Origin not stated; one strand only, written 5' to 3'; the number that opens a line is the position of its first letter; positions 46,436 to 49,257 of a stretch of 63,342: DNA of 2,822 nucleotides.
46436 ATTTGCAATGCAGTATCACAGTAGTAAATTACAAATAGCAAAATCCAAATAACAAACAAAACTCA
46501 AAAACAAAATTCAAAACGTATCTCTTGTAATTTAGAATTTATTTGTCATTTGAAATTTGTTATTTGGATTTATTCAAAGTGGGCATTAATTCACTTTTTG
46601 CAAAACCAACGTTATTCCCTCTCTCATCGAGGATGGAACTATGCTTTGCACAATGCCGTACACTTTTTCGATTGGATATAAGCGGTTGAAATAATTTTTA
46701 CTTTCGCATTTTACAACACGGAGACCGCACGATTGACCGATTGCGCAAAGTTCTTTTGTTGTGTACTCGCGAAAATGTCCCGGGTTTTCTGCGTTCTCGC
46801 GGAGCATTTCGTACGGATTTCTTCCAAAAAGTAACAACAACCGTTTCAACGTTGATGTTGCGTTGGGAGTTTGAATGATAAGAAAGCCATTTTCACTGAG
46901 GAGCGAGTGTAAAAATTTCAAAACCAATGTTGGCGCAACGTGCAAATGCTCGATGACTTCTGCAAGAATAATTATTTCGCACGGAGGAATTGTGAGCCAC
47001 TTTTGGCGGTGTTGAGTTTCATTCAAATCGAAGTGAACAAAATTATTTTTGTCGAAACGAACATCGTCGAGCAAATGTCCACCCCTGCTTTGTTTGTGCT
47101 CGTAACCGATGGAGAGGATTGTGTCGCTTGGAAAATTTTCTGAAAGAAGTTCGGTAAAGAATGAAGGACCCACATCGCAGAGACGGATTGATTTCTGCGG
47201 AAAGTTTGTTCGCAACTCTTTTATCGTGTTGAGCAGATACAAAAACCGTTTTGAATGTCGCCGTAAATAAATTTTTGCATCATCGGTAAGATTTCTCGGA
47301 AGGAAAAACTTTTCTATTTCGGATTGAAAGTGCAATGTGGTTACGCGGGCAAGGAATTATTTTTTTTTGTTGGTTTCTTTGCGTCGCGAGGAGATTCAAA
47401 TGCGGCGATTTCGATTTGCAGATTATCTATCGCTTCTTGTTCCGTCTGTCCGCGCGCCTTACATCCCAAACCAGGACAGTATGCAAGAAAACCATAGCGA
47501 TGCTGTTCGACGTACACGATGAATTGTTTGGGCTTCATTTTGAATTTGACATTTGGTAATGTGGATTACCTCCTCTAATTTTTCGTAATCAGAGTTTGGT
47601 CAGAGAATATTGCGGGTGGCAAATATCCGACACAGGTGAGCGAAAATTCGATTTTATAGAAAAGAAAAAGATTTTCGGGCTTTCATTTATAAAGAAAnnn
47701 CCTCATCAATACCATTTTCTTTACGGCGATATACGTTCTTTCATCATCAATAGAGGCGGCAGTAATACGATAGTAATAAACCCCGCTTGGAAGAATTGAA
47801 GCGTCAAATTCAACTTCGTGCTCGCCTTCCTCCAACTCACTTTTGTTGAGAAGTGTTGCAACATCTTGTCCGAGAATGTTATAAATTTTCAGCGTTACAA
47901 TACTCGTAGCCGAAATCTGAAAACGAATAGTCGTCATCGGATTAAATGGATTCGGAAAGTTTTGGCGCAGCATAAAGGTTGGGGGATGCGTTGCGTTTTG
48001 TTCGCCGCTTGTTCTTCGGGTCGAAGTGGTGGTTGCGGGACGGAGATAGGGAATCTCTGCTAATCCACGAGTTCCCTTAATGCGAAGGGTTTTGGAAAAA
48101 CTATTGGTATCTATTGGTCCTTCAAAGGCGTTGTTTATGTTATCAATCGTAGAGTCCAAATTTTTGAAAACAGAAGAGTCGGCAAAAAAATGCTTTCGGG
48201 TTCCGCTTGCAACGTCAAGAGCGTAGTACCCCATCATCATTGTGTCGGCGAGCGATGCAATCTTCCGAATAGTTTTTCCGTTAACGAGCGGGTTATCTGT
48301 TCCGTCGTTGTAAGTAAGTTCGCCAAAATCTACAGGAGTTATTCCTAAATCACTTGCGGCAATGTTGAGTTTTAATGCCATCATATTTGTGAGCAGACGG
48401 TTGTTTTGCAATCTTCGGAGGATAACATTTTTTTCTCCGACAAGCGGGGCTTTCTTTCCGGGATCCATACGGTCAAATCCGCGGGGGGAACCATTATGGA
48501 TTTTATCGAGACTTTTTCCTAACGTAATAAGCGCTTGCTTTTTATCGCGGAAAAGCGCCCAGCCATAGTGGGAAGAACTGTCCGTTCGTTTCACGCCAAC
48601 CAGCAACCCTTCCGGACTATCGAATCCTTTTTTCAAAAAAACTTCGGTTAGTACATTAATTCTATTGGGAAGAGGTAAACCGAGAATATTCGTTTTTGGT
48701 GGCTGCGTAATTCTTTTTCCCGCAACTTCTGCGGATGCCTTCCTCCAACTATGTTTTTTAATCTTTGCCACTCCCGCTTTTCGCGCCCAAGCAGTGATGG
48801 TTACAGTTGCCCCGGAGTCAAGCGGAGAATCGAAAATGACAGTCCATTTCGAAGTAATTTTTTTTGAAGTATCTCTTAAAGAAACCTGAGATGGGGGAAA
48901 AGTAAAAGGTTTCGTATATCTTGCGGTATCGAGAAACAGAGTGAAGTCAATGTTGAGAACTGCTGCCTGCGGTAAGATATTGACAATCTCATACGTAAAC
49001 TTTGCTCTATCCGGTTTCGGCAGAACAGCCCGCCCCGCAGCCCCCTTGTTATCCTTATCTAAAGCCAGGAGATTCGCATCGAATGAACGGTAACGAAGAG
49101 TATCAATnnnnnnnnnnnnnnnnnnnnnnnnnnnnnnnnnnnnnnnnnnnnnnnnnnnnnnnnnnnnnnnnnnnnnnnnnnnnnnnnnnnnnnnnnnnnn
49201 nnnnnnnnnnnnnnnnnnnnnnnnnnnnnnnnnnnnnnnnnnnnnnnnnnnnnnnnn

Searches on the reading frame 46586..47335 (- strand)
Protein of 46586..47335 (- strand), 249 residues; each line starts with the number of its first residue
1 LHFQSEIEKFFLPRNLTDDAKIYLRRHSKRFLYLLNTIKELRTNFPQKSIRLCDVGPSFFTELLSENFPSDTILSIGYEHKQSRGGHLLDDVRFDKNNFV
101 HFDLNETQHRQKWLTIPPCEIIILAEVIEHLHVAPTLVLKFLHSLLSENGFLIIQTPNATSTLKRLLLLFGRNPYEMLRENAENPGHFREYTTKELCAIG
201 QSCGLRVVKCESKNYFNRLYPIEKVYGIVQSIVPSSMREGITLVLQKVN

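Call 15: search_protein_families(library=pfam, proteins=[window:46586-47335:-], max_evalue=0.00001)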
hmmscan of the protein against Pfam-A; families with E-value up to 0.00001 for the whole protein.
window:46586-47335:- (249 aa): 1 family
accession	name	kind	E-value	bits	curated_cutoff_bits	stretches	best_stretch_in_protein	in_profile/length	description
PF13489.12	Methyltransf_23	-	2.8e-12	47.1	27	1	32-209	7-163/164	Methyltransferase domain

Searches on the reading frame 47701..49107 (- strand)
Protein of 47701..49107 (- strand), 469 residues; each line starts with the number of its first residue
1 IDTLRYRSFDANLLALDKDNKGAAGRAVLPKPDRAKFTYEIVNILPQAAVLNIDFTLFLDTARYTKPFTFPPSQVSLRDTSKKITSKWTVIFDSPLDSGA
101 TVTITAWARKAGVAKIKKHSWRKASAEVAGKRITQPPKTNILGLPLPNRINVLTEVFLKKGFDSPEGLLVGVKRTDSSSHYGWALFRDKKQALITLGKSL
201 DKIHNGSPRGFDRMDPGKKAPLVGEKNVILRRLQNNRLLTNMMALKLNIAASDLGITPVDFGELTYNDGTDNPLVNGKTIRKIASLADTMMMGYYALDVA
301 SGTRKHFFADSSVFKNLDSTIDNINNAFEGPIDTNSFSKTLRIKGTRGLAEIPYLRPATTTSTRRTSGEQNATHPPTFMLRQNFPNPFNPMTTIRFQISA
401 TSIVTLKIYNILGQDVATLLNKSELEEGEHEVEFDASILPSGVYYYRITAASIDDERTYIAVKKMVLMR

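Call 29: search_protein_families(library=pfam, alignment_id=A2, max_evalue=0.001)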
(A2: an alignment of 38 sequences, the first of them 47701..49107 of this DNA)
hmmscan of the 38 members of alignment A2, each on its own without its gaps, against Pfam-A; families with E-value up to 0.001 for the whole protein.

A. member 1, window:47701-49107:- (469 aa): 2 families
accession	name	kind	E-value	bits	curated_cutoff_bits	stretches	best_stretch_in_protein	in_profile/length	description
PF18962.6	Por_Secre_tail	-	6.1e-10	39.7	27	1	384-452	2-66/75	Secretion system C-terminal sorting domain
PF13585.12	CHU_C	-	0.00037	21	27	1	398-452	23-76/86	CHU_C Type IX secretion signal domain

B. families by the number of members that match (of 38 scanned): 41 families (the first 25 are shown)
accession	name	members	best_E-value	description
PF18962.6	Por_Secre_tail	38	8.7e-12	Secretion system C-terminal sorting domain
PF18998.6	Flg_new_2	12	8.1e-39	Divergent InlB B-repeat domain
PF17210.9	SdrD_B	10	4.3e-49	SdrD B-like domain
PF13620.12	CarboxypepD_reg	10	4.6e-19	Carboxypeptidase regulatory-like domain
PF13585.12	CHU_C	9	5.8e-05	CHU_C Type IX secretion signal domain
PF17802.7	SpaA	8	8.4e-15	Prealbumin-like fold domain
PF22544.2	HYDIN_VesB_CFA65-like_Ig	5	1.3e-62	HYDIN/CFA65/VesB-like, Ig-like domain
PF15780.11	ASH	4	2.6e-57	Abnormal spindle-like microcephaly-assoc'd, ASPM-SPD-2-Hydin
PF16640.11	Big_3_5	3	5.6e-58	Bacterial Ig-like domain (group 3)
PF22073.2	Cep192_D4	3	6e-47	Cep192 domain 4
PF07610.17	DUF1573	3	5.4e-38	Protein of unknown function (DUF1573)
PF12371.14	TMEM131_like_N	3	3.5e-30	Transmembrane protein 131-like N-terminal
PF24507.1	Ig_CFAP65_4th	2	3.1e-29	CFAP65, fourth Ig-like domain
PF22067.2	Cep192_D3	2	5.1e-25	Cep192 domain 3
PF09479.16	Flg_new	2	1e-06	Listeria-Bacteroides repeat domain (List_Bact_rpt)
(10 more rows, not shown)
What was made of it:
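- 38/38 full-length members carry PF18962 (call 29).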

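Call 37: predict_structure(alignment_id=A2)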
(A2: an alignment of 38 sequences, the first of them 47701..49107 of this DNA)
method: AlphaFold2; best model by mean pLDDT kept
length: 469 residues; sequences in the alignment: 38
mean_pLDDT: 88.0   pTM: 0.75
mean pLDDT of the five models: 88.0, 87.8, 87.5, 87.1, 83.5
residues with pLDDT >= 90: 314; 70-90: 103; 50-70: 40; < 50: 12
segments of 3 or more residues with pLDDT < 50: 367-375
pLDDT, mean of each block of 10 residues (from residue 1): 82 95 94 94 92 87 80 80 73 94 93 90 71 79 94 97 94 92 97 93 94 81 95 95 98 94 95 93 96 92 92 96 98 88 94 90 49 55 60 85 95 93 92 85 90 89 81
secondary structure, 60 per line:
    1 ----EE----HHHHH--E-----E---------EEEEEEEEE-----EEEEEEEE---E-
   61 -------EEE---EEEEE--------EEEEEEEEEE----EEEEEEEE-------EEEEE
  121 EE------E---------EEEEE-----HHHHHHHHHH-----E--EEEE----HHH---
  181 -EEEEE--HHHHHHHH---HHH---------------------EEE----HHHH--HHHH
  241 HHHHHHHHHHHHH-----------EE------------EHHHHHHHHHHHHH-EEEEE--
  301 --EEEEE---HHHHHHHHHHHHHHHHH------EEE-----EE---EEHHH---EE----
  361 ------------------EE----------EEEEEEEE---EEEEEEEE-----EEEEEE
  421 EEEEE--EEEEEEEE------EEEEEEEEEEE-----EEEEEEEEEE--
elements in order: H11-15 E34-42 E48-55 E68-70 E74-78 E87-96 E101-108 E116-122 E139-143 H149-158 E167-170 E182-186 H189-196 E224-226 H231-234 H237-253 H280-292 E294-298 E303-307 H311-327 E334-336 E391-398 E402-409 E415-425 E428-435 E442-452 E458-467
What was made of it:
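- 49009..49092 (-): Protein C (47698-50151; the likely true start is ATG 50091), aa 354-381 in the 817-aa frame: arm beginning with YRSF. Model residues 1-33 precede the sandwich strands (call 37).
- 48031..48675 (-): Protein C aa 493-707: alpha/beta core. Model residues 146-360 have pLDDT mostly above 90 (call 37).
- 47701..48030 (-): Protein C aa 708-817: disordered proline-rich linker (aa ~715-731) plus T9SS type A CTD. Model residues 367-375 have pLDDT below 50, and the CTD beta-sandwich spans residues 391-467 (call 37).
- On T9SS type A C-terminal sorting domain (PF18962 / TIGR04183): The module ends about 20-25 aa upstream and is a separate fold in the model (call 37). The core is alpha/beta (call 37).
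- Checked: The module is alpha/beta with much ordered coil (about 36% helix in the model of call 37), not mainly helical.
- The core is above 90, the linker is below 50-60, and the CTD is a separate sandwich (call 37). Position 636 lies inside a predicted helix (model residue 288, call 37). The flexible linker separates it from the CTD in the model (call 37).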

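Call 40: fold_search(model_id=the predicted structure, library=pdb)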
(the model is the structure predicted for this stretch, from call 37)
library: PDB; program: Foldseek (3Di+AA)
matches with E <= 10: 1660; with E <= 0.001: 0
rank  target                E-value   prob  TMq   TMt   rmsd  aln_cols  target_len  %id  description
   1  1yew_A                1.0e-03  0.47  0.13  0.16  38.9       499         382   10  Crystal structure of particulate methane monooxygenase (released 2005-02-08)
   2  7ptp_A                1.2e-03  0.44  0.16  0.11  24.5       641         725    9  In-situ structure of pentameric S-layer protein (released 2021-12-15)
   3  9leg_B                1.3e-03  0.33  0.12  0.14  39.3       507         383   10  AMO complex (released 2026-02-04)
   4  3m45_A                2.3e-03  1.00  0.13  0.43   5.7       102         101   11  Crystal structure of Ig1 domain of mouse SynCAM 2 (released 2010-09-08)
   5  4h5s_B                2.4e-03  1.00  0.12  0.37   5.1        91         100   16  Complex structure of Necl-2 and CRTAM (released 2013-08-07)
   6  9cl6_A                2.6e-03  0.35  0.14  0.16  39.3       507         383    9  Ammonia monooxygenase in native membranes (released 2025-01-08)
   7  3m45_D                3.0e-03  1.00  0.12  0.40   5.2        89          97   10  Crystal structure of Ig1 domain of mouse SynCAM 2 (released 2010-09-08)
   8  2xwx_A                3.6e-03  0.99  0.16  0.19  19.8       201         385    9  Vibrio cholerae colonization factor GbpA crystal structure (released 2011-11-16)
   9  8oxy_A                3.8e-03  0.23  0.15  0.12  22.8       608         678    8  Transglutaminase 3 without calcium in complex with DH patient-derived Fab DH63-B02 (released 2023-10-18)
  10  9c14                  4.2e-03  1.00  0.15  0.59   3.8       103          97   18  Structure of the CopC-like domain of YcnJ (released 2025-08-06)
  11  3isy                  4.2e-03  1.00  0.14  0.48   9.1       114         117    8  Crystal structure of an intracellular proteinase inhibitor (ipi, bsu11130) from bacillus subtilis at 2.61 A resolution (released 2009-09-15)
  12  3m45_C                4.2e-03  0.99  0.12  0.37   5.3        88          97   11  Crystal structure of Ig1 domain of mouse SynCAM 2 (released 2010-09-08)
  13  8oxv_A                4.7e-03  0.25  0.15  0.11  19.6       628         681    7  Transglutaminase 3 zymogen in complex with DH patient-derived Fab DH63-B02 (released 2023-10-18)
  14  5m11                  5.0e-03  1.00  0.15  0.10   4.5       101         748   14  Structural and functional probing of PorZ, an essential bacterial surface component of the type-IX secretion system of h (released 2016-11-09)
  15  5fqg_A                5.9e-03  1.00  0.13  0.11   6.2       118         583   11  The details of glycolipid glycan hydrolysis by the structural analysis of a family 123 glycoside hydrolase from Clostr (released 2016-03-30)
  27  9jz1_B                8.8e-03  0.98  0.12  0.20   5.1        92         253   18  Crystal structure of Nir2 C-terminal domain in complex with phosphate (released 2025-10-15)
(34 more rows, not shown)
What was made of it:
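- On Any solved structure (PDB): Foldseek gives 0 hits at E<=1e-3, and every listed hit is a beta-sandwich (call 40).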

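Call 58: fold_search(model_id=the predicted structure, library=viral)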
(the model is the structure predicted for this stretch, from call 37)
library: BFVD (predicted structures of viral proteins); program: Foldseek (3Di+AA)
matches with E <= 10: 1239; with E <= 0.001: 12
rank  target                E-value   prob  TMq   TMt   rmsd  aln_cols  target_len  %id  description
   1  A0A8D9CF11            2.1e-05  1.00  0.17  0.24  25.0       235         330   14  Uncharacterized protein [uncultured marine phage]
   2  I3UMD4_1              2.2e-05  0.41  0.12  0.07  33.0       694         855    9  Tail protein [Colwellia phage 9A]
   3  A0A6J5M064            3.9e-05  0.87  0.17  0.13  25.4       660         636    8  Secretion system C-terminal sorting domain [uncultured Caudovirales phage]
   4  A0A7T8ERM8            4.2e-05  1.00  0.14  0.26  29.3       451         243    8  (no name in the UniProt tables at hand)
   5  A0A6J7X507            4.9e-05  0.84  0.15  0.10  25.2       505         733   10  Uncharacterized protein [uncultured Caudovirales phage]
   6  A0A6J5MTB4            6.9e-05  0.23  0.09  0.10  33.0       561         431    6  Uncharacterized protein [uncultured Caudovirales phage]
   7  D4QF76                9.7e-05  1.00  0.18  0.39   3.5       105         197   16  Uncharacterized protein [Aeropyrum pernix bacilliform virus 1 (isolate -/Japan/Tanaka/2005)]
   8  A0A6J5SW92            1.4e-04  0.38  0.13  0.08  25.8       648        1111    8  Uncharacterized protein [uncultured Caudovirales phage]
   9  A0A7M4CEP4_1          4.9e-04  0.44  0.14  0.06  25.0       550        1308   10  LamG-like jellyroll fold domain-containing protein [Pyramimonas orientalis virus 01B]
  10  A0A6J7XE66            5.8e-04  1.00  0.15  0.11  16.5       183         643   17  Uncharacterized protein [uncultured Caudovirales phage]
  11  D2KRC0                7.3e-04  1.00  0.17  0.13  17.0       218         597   12  (no name in the UniProt tables at hand)
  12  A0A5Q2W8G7            7.3e-04  0.47  0.14  0.09  22.8       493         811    6  (no name in the UniProt tables at hand)
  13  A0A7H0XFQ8            1.1e-03  1.00  0.14  0.52   4.9        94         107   13  Uncharacterized protein [Pseudomonas phage phiK7A1]
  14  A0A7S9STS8            1.1e-03  0.63  0.18  0.20  30.4       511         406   12  Gliding motility-associated C-terminal domain-containing protein [Virus NIOZ-UU157]
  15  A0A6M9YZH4            1.1e-03  0.28  0.14  0.05  33.4       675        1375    9  (no name in the UniProt tables at hand)
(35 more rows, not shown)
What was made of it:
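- Tried and rejected: Foldseek of the good model against the PDB and BFVD (calls 40, 58): the two beta-sandwiches dominate the hits and nothing matches the core.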

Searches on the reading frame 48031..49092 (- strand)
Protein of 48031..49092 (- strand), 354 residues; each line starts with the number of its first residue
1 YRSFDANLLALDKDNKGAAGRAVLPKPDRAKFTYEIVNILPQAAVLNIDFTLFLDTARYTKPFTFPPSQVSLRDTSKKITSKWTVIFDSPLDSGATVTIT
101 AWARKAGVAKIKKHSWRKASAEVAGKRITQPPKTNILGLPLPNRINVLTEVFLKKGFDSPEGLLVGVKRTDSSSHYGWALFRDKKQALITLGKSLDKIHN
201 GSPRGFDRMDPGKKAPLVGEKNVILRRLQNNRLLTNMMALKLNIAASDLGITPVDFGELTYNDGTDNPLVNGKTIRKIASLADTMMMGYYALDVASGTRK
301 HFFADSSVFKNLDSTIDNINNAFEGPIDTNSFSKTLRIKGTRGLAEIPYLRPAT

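Call 34: search_solved_structures(query=A3, max_evalue=10)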
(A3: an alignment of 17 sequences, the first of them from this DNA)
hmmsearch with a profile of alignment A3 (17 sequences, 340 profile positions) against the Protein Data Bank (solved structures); distinct sequences matched with E-value up to 10: 7.
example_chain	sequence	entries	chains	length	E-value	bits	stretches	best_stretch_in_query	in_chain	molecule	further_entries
8vur_L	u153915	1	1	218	0.063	15.6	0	308-335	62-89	003-102 Light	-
2mkw_A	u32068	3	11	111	0.67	12.2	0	309-335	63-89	V1-22 protein | Amyloid lambda 6 light chain variable region PIP | 6aJL2 protein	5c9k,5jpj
7jva_L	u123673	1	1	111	0.7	12.2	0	308-335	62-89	S2A4 Fab light chain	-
8zhg_L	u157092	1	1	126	0.79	12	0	308-335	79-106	Light chain of R1-26 Fab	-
3a27_A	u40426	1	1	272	1.1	11.6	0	266-307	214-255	Uncharacterized protein MJ1557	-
2cd0_A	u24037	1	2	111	1.7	10.9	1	308-335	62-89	PROTEIN (BENCE-JONES PROTEIN WIL, A VARIABLE DOMAIN FROM LAMBDA-6 TYPE IMMUNOGLOBULIN LIGH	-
9ljc_A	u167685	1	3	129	2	10.7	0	308-335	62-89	Monoclonal immunoglobulin light chains (LC)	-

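Call 41: search_protein_families(library=pfam, alignment_id=A3, max_evalue=10)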
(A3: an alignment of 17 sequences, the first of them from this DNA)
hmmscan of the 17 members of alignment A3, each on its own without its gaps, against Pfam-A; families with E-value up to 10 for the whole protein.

A. member 1, seq(354 aa): 0 families

B. families by the number of members that match (of 17 scanned): 4 families
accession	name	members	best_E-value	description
PF00777.23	Glyco_transf_29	1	0.052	Glycosyltransferase family 29 (sialyltransferase)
PF06070.16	Herpes_UL32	1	0.058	Herpesvirus large structural phosphoprotein UL32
PF22201.2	FlaF_Ig-like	1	0.16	Conserved flagellar protein F, immunoglobulin-like domain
PF17072.10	Spike_torovirin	1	0.36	Torovirinae spike glycoprotein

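Call 42: search_protein_families(library=ncbifam, alignment_id=A3, max_evalue=10)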
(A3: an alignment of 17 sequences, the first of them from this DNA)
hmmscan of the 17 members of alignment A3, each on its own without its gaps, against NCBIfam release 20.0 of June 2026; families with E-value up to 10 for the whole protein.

A. member 1, seq(354 aa): 0 families

B. families by the number of members that match (of 17 scanned): 3 families
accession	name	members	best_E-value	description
NF053759.1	ChrTpChrBBac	1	0.11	chromate efflux transporter ChrB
TIGR02822.1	adh_fam_2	1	0.12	zinc-binding alcohol dehydrogenase family protein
NF052426.1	TransRegMSMEG_1198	1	0.23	MSMEG_1198 family transcriptional regulator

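Call 46: find_related_loci(query=window:48031-49092:-, collection=genome_contigs, flank=6000)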
Query seq(354 aa) (354 aa) in genome_contigs; peptide patterns used: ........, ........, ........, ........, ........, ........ (x = any residue, [..] = any of these).
116 stretches matched a pattern, but none encodes a relative of the query by tblastn (E <= 1e-3).
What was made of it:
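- Tried and rejected: The single-protein scan found nothing (call 46).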
